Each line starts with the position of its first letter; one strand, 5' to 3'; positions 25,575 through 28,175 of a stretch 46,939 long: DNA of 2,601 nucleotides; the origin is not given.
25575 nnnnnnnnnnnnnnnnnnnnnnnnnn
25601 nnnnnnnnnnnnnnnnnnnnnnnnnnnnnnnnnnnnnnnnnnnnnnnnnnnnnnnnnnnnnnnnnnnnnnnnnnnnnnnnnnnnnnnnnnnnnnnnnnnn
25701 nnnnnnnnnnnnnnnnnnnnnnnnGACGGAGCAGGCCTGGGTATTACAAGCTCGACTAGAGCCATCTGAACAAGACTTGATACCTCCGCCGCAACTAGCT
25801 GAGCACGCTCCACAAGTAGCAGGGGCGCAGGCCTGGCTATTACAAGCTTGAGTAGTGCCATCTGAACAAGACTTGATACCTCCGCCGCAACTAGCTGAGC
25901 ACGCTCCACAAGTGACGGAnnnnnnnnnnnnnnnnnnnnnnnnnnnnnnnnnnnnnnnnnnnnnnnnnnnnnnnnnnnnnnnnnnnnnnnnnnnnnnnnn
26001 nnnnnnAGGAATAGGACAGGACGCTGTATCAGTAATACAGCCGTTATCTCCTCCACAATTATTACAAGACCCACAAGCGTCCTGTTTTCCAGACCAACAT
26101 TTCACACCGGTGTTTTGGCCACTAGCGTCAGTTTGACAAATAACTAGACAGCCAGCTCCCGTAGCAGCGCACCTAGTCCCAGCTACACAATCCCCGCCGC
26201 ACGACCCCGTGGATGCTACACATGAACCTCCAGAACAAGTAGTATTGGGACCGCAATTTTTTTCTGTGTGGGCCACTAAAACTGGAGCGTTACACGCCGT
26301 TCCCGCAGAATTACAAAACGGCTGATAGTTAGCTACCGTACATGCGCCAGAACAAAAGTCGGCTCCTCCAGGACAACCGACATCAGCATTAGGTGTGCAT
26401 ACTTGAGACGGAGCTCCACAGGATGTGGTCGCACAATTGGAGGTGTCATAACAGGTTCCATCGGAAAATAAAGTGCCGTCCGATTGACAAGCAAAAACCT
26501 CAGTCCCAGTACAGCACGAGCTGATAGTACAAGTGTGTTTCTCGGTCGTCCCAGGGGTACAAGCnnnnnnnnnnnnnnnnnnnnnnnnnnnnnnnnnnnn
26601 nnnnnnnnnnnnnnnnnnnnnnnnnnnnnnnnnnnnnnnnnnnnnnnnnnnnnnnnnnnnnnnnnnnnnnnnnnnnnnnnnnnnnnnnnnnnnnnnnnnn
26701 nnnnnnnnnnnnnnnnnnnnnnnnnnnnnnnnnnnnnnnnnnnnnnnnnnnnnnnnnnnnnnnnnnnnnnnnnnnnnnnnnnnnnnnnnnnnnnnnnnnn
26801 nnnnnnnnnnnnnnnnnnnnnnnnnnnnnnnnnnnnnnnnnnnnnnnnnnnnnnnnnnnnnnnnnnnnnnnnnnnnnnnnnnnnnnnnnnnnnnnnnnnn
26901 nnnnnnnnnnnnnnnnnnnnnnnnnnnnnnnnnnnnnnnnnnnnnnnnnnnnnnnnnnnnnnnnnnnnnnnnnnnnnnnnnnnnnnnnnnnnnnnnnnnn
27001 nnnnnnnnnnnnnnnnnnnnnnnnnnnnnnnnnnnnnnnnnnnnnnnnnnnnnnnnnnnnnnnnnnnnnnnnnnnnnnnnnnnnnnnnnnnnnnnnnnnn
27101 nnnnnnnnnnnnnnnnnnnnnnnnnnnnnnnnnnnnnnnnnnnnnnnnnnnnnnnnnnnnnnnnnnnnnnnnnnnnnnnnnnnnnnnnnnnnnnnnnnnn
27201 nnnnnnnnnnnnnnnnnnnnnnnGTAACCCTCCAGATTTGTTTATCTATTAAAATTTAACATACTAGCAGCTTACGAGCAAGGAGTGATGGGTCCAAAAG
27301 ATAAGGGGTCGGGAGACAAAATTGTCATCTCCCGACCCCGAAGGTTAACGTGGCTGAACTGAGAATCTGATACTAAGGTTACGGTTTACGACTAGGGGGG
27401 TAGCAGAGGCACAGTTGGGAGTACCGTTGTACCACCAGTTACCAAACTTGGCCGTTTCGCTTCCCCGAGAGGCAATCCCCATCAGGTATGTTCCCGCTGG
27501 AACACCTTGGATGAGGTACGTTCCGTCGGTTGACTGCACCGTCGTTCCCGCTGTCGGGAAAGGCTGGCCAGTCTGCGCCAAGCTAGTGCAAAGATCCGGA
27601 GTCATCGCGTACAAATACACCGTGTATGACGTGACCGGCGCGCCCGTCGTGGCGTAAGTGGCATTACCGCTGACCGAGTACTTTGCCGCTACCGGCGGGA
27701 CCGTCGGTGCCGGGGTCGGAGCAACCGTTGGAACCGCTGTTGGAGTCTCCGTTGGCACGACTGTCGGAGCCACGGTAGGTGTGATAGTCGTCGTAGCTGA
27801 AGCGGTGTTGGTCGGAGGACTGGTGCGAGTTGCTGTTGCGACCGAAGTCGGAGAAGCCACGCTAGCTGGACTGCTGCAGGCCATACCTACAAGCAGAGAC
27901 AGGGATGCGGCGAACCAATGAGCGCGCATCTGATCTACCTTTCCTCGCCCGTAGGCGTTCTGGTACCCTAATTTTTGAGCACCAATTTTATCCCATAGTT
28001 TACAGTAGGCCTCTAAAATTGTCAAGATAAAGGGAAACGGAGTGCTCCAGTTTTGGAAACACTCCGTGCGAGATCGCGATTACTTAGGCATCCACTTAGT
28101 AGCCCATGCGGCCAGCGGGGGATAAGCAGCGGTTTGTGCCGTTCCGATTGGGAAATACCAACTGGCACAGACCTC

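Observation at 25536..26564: Extremely cysteine-rich ectodomain with thrombospondin-type-1-like 6-Cys repeats in a bacterial pilus-operon protein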

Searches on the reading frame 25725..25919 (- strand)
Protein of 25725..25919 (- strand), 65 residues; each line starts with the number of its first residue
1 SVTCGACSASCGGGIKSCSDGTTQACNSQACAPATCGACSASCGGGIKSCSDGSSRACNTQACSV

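Call 25: find_homologous_proteins(query=A4, max_evalue=0.001)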
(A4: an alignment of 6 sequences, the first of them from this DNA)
Query A4 (6 sequences): 4370 candidates shared short words with the query, none scored E <= 0.001.

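Call 70: predict_structure(alignment_id=A7)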
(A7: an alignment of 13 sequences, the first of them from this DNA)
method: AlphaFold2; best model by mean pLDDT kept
length: 65 residues; sequences in the alignment: 13
mean_pLDDT: 81.2   pTM: 0.39
mean pLDDT of the five models: 81.2, 81.1, 71.0, 67.9, 63.7
residues with pLDDT >= 90: 9; 70-90: 50; 50-70: 6; < 50: 0
segments of 3 or more residues with pLDDT < 50: none
pLDDT, mean of each block of 10 residues (from residue 1): 83 88 86 74 83 78 74
secondary structure, 60 per line:
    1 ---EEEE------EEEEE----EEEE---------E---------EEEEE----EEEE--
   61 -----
elements in order: E4-7 E14-18 E23-26 E46-50 E55-58

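Call 75: fold_search(model_id=the predicted structure, library=pdb)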
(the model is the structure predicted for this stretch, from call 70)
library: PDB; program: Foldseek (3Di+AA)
matches with E <= 10: 103; with E <= 0.001: 0
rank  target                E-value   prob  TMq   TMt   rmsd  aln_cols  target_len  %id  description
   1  7fdp_A                1.7e+00  0.15  0.27  0.06  12.2        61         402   11  Crystal structure of PirB insecticidal protein from Photorhabdus akhurstii (released 2022-07-20)
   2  4z32_H                2.6e+00  0.11  0.28  0.06  13.8        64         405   12  Crystal Structure of the FERM-SH2 Domains of Jak2 (released 2016-06-22)
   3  6g6q_A                2.9e+00  0.18  0.33  0.15  13.8        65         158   12  Crystal structure of the computationally designed Ika4 protein (released 2018-11-28)
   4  7fdp_B                2.9e+00  0.08  0.23  0.05  11.3        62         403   13  Crystal structure of PirB insecticidal protein from Photorhabdus akhurstii (released 2022-07-20)
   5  4bk1                  3.1e+00  0.47  0.32  0.06   2.4        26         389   27  Crystal structure of 3-hydroxybenzoate 6-hydroxylase uncovers lipid- assisted flavoprotein strategy for regioselective a (released 2013-07-24)
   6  9fl7_A                3.7e+00  0.35  0.31  0.05   2.6        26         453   15  Cryo-EM structure of human AK2 bound to reduced human AIFM1 (residues 102-613), class 3 (released 2025-05-14)
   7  6g6q_C                3.9e+00  0.14  0.33  0.15  13.8        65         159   14  Crystal structure of the computationally designed Ika4 protein (released 2018-11-28)
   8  9gr0_B                4.2e+00  0.33  0.32  0.06   4.1        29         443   14  Interaction with AK2A links AIFM1 to cellular energy metabolism. The cryo-EM structure of dimeric AIFM1 bound by AK2A. (released 2025-07-09)
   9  6g6q_G                4.2e+00  0.12  0.31  0.14  13.4        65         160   14  Crystal structure of the computationally designed Ika4 protein (released 2018-11-28)
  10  2e5q_MODEL_1_A        4.2e+00  0.06  0.25  0.26  17.5        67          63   15  Solution structure of the TUDOR domain of PHD finger protein 19, isoform b [Homo sapiens] (released 2007-06-26)
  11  4bjy                  5.0e+00  0.33  0.32  0.06   2.4        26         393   27  Crystal structure of 3-hydroxybenzoate 6-hydroxylase uncovers lipid- assisted flavoprotein strategy for regioselective a (released 2013-07-24)
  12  9gqy_B                5.0e+00  0.25  0.32  0.06   4.1        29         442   14  Interaction with AK2A links AIFM1 to cellular energy metabolism. The cryo-EM structure of dimeric AIFM1 without any bi (released 2025-07-09)
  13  6npc_B                5.0e+00  0.10  0.34  0.07  14.8        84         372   11  X-ray crystal structure of TmpA, 2-trimethylaminoethylphosphonate hydroxylase, with Fe, 2OG, and 2-trimethylaminoethyl (released 2019-03-06)
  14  6npb_B                5.0e+00  0.10  0.32  0.07  14.9        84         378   11  X-ray crystal structure of TmpA, 2-trimethylaminoethylphosphonate hydroxylase, with Fe and 2OG (released 2019-03-06)
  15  5xfp_A                5.0e+00  0.07  0.26  0.07  10.2        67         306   13  Binary complex of PHF1 and a double stranded DNA (released 2017-09-13)
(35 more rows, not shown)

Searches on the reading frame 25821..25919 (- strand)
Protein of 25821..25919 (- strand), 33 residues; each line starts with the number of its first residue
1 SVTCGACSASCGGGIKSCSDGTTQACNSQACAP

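Call 18: search_solved_structures(query=A1, max_evalue=10, show_alignments=5)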
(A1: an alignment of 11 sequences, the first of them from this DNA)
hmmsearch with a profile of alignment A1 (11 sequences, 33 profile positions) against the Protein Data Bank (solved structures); distinct sequences matched with E-value up to 10: 29.
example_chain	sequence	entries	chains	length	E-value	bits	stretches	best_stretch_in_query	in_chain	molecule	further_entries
12em_B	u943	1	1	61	0.00026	24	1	4-28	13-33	Thrombospondin-1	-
6rk1_A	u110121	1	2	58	0.00038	23.5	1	1-18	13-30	CCN family member 3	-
3r6b_A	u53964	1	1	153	0.00039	23.4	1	4-28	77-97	Thrombospondin-1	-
9cca_A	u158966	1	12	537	0.00041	23.4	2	2-16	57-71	Circumsporozoite protein,Pyridoxal 5'-phosphate synthase subunit Pdx1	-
2rjq_A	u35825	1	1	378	0.00051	23.1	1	3-28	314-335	ADAMTS-5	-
7yyk_A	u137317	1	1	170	0.00054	23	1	4-28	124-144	Thrombospondin-1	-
1lsl_A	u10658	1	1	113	0.00084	22.4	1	4-28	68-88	Thrombospondin 1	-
9cca_G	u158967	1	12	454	0.0037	20.3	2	2-16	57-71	Circumsporozoite protein,Pyridoxal 5'-phosphate synthase subunit PDX2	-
9ncy_A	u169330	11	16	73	0.013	18.6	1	2-16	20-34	Circumsporozoite protein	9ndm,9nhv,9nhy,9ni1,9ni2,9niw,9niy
7rxi_A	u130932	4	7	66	0.014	18.5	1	2-16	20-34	Circumsporozoite protein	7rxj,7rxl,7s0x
7rxp_A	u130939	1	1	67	0.015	18.4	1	2-16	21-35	Circumsporozoite protein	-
6b0s_C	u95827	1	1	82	0.015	18.3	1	2-16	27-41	Circumsporozoite protein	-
3vdj_A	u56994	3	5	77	0.015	18.3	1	2-16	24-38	Circumsporozoite (CS) protein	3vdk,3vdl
9hzj_B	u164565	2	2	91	0.016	18.3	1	2-16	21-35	Circumsporozoite protein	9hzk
4hql_A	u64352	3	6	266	0.024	17.7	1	4-19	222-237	Sporozoite surface protein 2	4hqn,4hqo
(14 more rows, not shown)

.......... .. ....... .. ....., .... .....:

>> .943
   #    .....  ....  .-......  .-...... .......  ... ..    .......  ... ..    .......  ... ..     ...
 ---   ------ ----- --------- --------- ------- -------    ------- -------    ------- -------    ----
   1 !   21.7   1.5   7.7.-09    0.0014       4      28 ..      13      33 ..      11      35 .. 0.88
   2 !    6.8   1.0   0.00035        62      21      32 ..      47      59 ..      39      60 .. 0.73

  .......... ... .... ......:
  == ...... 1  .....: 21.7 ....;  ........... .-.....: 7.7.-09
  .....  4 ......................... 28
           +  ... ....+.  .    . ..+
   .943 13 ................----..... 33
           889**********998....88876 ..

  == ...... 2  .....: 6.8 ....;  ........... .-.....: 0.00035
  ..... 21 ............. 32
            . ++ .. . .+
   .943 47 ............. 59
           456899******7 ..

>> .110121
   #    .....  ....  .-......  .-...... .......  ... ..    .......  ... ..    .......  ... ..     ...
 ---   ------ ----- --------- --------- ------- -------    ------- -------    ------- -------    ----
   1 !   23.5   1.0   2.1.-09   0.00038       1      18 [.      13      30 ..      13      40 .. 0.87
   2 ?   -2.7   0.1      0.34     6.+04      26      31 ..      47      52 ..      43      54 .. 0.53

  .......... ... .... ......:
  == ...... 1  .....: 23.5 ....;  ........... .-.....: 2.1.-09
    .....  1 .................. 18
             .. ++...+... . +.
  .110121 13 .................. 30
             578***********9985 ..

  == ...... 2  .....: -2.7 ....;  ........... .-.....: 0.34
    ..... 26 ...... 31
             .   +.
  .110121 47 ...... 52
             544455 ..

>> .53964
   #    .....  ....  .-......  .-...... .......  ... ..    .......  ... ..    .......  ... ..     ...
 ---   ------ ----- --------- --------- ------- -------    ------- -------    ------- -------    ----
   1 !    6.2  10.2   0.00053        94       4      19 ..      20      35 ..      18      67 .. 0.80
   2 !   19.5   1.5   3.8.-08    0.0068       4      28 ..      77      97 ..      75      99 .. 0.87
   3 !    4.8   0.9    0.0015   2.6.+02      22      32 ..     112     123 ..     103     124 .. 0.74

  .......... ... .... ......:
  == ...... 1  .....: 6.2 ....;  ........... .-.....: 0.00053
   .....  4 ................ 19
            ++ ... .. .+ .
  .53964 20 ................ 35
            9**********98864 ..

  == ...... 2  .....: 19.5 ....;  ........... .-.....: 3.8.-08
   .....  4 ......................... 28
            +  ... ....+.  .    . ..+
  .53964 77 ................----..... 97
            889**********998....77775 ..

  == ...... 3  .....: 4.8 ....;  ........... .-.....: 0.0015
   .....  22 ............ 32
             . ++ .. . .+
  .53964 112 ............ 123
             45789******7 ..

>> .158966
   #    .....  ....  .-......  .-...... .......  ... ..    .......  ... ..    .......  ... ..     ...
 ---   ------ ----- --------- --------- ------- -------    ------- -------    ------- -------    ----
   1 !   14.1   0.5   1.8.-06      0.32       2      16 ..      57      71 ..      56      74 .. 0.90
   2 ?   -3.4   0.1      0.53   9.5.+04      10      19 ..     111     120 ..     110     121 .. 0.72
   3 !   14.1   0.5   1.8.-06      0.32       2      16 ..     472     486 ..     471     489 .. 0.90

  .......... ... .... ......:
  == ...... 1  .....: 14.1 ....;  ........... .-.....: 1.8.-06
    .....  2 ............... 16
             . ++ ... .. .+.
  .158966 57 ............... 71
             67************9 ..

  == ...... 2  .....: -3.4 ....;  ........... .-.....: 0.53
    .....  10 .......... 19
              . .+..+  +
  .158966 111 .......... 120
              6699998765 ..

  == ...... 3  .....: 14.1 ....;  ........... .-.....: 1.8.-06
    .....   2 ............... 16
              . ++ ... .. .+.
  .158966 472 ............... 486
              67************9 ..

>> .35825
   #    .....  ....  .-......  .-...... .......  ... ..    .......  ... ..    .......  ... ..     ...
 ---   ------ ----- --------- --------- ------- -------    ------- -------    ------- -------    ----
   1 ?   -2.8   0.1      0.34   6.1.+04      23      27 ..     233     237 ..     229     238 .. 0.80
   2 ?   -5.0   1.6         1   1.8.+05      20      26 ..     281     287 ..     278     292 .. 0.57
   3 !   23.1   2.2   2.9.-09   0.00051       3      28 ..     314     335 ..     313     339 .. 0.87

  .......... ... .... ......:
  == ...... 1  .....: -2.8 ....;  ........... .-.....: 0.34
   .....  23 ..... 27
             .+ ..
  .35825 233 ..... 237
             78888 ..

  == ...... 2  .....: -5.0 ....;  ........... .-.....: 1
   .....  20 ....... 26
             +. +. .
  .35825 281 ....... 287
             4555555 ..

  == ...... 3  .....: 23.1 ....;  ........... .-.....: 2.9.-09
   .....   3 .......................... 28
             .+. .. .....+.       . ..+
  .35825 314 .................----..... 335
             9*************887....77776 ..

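Call 69: search_solved_structures(query=A8, max_evalue=10, show_alignments=2)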
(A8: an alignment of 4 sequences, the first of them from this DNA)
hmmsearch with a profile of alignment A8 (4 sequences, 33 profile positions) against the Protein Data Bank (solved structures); distinct sequences matched with E-value up to 10: 8.
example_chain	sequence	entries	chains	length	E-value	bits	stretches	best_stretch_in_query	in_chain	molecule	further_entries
12em_B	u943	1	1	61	0.0054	20.1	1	7-19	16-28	Thrombospondin-1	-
3r6b_A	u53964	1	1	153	0.026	17.9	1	7-19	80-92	Thrombospondin-1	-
1lsl_A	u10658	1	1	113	0.12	15.7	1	7-19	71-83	Thrombospondin 1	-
2rjq_A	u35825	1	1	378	0.29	14.5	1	5-16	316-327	ADAMTS-5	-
7yyk_A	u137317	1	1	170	0.31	14.4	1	7-19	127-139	Thrombospondin-1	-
9cca_G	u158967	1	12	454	0.5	13.8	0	7-16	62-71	Circumsporozoite protein,Pyridoxal 5'-phosphate synthase subunit PDX2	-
4hql_A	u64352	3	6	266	0.64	13.4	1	6-19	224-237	Sporozoite surface protein 2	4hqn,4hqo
9cca_A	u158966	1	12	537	0.72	13.3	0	7-16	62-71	Circumsporozoite protein,Pyridoxal 5'-phosphate synthase subunit Pdx1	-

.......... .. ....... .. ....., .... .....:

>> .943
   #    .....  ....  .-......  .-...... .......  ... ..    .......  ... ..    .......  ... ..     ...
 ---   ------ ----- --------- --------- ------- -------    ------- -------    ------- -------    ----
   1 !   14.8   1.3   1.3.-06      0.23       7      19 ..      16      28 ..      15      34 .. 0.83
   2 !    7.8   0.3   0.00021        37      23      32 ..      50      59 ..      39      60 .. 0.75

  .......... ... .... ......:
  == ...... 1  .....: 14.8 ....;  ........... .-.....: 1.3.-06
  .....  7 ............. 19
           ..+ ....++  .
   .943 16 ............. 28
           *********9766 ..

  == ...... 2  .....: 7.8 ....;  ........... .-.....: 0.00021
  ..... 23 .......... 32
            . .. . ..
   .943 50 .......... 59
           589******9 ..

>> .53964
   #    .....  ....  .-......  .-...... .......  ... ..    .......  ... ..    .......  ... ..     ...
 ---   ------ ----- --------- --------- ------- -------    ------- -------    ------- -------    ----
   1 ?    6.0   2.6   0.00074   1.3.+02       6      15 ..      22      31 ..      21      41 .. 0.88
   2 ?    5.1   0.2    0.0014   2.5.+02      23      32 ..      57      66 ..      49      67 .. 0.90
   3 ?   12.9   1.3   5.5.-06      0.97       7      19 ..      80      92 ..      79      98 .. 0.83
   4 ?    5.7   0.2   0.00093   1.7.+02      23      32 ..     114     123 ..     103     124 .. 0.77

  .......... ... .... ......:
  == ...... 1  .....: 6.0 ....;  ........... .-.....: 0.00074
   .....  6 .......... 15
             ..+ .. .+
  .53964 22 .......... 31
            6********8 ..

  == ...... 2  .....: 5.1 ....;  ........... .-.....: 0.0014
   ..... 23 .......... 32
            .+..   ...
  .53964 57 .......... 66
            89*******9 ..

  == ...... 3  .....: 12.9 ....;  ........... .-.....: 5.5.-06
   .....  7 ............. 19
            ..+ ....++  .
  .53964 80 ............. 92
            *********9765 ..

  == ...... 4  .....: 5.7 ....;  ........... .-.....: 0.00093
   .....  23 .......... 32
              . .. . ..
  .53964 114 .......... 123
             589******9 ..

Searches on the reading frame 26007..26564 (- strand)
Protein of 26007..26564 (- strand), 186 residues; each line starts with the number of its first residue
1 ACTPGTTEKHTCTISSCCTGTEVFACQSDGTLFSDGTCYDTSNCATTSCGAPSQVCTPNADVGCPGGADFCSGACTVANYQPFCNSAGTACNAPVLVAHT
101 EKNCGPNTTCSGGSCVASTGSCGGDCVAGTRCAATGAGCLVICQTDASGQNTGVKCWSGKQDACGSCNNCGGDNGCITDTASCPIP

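Call 6: search_protein_families(library=pfam, proteins=[window:26007-26564:-], max_evalue=10)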
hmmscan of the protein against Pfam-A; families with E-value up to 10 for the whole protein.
seq(186 aa): 0 families

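Call 85: search_solved_structures(query=window:26007-26564:-, max_evalue=10)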
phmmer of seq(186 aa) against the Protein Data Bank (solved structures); distinct sequences matched with E-value up to 10: 0.

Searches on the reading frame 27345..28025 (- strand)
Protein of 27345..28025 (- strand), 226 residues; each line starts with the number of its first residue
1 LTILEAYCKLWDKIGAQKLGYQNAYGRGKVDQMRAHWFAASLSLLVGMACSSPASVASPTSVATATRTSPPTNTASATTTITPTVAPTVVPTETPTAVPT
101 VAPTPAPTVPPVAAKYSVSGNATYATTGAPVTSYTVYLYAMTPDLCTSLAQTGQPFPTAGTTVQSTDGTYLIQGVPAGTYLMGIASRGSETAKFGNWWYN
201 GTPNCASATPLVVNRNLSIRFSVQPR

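Call 9: search_protein_families(library=pfam, proteins=[window:27345-28025:-], max_evalue=0.01)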
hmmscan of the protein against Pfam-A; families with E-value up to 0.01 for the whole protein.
window:27345-28025:- (226 aa): 1 family
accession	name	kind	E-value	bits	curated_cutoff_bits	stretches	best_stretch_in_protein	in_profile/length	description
PF13620.12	CarboxypepD_reg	-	0.0065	17.2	32.3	1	117-194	1-64/82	Carboxypeptidase regulatory-like domain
